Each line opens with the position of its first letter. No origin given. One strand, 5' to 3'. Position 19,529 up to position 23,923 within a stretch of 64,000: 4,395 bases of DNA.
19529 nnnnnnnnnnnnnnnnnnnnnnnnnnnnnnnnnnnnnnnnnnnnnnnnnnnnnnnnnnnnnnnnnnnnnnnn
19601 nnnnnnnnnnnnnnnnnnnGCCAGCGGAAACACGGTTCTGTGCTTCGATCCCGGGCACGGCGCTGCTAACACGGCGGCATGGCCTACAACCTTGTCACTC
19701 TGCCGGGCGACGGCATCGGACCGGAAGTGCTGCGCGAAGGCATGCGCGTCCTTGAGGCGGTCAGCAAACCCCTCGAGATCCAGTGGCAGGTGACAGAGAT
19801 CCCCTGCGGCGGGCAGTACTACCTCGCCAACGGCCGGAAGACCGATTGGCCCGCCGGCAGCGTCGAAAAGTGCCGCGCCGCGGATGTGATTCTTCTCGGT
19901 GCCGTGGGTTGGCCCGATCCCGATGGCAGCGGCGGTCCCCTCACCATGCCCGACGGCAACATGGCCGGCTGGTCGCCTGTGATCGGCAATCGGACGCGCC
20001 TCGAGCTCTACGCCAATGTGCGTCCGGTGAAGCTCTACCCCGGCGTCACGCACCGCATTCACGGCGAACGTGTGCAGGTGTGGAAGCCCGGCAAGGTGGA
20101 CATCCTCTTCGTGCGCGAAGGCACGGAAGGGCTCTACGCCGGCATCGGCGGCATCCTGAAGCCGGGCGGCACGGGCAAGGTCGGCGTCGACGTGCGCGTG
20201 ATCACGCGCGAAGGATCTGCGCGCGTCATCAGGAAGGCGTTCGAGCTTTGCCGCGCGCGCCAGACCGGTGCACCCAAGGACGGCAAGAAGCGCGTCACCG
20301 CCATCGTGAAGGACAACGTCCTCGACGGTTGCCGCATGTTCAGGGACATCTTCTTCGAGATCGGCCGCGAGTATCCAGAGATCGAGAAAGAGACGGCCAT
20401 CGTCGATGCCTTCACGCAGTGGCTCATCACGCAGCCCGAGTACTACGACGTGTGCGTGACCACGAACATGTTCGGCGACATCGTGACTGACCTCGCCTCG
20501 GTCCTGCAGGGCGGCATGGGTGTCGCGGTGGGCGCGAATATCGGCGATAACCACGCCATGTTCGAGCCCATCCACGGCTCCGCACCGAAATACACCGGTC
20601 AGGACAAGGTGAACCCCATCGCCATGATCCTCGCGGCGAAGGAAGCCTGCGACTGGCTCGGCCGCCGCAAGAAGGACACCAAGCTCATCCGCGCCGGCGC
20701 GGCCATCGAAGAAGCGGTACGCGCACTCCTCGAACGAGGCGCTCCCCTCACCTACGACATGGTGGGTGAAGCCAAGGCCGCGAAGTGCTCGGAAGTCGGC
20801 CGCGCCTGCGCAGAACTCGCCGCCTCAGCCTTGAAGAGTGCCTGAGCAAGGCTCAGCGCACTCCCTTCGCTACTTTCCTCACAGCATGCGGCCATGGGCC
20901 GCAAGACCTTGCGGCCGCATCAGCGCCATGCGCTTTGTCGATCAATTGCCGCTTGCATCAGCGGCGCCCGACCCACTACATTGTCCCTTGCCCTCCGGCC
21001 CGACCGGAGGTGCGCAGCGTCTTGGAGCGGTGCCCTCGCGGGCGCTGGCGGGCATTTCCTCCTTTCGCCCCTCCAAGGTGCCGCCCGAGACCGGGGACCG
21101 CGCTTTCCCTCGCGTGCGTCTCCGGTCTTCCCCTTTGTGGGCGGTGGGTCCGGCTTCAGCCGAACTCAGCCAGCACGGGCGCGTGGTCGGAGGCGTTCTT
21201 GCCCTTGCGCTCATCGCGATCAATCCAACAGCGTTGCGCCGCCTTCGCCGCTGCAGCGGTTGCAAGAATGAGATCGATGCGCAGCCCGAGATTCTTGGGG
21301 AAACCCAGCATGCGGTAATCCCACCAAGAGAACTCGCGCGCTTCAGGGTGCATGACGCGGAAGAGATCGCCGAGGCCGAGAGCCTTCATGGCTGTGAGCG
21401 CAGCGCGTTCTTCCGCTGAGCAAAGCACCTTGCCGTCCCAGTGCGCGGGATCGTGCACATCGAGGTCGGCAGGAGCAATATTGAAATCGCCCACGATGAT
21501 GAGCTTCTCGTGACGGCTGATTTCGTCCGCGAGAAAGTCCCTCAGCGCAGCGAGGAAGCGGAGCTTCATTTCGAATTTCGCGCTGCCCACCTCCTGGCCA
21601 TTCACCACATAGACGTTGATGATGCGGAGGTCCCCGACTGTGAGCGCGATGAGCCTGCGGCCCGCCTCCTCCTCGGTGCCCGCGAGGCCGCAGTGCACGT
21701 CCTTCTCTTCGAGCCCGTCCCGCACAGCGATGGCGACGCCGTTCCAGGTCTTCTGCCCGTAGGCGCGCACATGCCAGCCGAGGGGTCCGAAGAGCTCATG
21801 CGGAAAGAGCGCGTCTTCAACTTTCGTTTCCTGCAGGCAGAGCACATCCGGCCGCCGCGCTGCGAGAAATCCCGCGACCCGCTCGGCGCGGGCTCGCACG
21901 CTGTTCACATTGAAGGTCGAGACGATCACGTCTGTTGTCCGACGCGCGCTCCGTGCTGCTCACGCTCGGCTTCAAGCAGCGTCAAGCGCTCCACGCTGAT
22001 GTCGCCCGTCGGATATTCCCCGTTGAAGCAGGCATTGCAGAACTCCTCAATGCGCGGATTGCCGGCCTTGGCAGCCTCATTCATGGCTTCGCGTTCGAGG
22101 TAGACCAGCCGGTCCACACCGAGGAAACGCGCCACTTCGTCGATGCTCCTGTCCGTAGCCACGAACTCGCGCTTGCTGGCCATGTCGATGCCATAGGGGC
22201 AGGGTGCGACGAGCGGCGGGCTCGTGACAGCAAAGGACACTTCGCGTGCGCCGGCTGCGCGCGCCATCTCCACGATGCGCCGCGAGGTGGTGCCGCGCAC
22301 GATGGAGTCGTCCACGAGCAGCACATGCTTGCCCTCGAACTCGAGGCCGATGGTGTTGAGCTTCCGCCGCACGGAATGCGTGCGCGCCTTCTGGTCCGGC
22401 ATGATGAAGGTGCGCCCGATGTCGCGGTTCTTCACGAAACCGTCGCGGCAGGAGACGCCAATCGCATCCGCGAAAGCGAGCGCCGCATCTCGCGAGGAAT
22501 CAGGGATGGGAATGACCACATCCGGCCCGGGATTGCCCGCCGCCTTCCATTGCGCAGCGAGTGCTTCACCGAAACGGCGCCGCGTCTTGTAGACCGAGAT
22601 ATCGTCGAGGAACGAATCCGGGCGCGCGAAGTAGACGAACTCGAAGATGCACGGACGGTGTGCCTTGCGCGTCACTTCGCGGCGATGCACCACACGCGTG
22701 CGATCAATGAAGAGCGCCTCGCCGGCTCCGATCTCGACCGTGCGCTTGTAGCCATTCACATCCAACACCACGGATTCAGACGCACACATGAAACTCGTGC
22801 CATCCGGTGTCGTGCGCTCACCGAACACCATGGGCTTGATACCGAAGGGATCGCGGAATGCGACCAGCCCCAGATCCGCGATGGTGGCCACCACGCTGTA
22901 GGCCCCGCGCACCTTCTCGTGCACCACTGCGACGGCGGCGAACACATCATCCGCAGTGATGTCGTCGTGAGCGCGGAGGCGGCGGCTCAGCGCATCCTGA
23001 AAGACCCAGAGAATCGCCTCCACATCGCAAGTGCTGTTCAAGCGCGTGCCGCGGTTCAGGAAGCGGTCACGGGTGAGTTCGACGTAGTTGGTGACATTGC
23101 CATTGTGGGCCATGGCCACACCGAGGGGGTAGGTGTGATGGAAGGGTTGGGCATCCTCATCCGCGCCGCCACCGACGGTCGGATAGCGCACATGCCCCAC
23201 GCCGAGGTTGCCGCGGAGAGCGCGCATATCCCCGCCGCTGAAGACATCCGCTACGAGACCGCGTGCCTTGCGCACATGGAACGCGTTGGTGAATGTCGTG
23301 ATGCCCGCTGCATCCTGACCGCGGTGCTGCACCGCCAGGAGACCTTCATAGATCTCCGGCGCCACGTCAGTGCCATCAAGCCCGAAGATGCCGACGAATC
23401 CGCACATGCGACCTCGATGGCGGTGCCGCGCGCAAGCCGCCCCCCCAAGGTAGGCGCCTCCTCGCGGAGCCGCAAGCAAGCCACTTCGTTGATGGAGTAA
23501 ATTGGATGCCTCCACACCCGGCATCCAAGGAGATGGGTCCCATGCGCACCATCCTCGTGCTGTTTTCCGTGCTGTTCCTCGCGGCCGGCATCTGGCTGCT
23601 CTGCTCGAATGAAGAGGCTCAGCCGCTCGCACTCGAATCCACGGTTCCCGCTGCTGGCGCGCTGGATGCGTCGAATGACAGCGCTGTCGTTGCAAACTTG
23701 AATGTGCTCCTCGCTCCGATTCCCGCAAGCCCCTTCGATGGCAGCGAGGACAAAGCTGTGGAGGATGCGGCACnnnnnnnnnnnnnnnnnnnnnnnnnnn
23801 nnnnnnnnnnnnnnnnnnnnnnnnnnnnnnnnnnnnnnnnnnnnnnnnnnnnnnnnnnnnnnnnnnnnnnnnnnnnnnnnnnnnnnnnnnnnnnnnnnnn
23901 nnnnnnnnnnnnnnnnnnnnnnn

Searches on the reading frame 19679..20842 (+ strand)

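Call 46: search_protein_families(library=pfam, proteins=[window:19679-20842:+], max_evalue=0.00001)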
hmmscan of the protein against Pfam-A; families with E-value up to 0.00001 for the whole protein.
window:19679-20842:+ (388 aa): 1 family
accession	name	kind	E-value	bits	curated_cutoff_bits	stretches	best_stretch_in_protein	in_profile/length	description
PF00180.25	Iso_dh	-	6.7e-82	276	27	1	5-375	2-346/348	Isocitrate/isopropylmalate dehydrogenase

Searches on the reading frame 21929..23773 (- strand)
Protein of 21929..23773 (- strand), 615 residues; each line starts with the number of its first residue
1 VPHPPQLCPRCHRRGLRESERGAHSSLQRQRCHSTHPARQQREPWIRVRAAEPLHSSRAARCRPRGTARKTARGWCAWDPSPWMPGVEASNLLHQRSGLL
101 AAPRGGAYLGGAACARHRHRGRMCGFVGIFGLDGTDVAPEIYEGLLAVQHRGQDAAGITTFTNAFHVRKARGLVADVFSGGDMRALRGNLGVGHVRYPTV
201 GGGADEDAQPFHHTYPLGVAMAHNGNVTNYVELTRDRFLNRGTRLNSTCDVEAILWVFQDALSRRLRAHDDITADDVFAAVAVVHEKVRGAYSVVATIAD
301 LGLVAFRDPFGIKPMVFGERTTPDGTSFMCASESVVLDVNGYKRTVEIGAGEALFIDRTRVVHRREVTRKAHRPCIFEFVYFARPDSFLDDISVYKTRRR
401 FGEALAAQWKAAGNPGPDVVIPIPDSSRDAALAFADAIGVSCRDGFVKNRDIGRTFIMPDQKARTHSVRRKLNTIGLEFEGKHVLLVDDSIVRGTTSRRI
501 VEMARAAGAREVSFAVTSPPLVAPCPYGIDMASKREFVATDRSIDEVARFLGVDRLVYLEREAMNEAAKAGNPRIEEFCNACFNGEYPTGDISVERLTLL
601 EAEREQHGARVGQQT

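Call 47: search_protein_families(library=pfam, proteins=[window:21929-23773:-], max_evalue=0.00001)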
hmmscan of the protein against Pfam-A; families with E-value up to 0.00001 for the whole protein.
window:21929-23773:- (615 aa): 3 families
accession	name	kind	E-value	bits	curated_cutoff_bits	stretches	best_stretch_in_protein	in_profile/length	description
PF13522.11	GATase_6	-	9.2e-12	45.6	27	1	187-332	9-129/130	Glutamine amidotransferase domain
PF13537.11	GATase_7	-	7.2e-11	42.6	25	1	205-337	10-121/123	Glutamine amidotransferase domain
PF00156.33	Pribosyltran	-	9.5e-06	25.4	26.3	0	406-517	19-123/158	Phosphoribosyl transferase domain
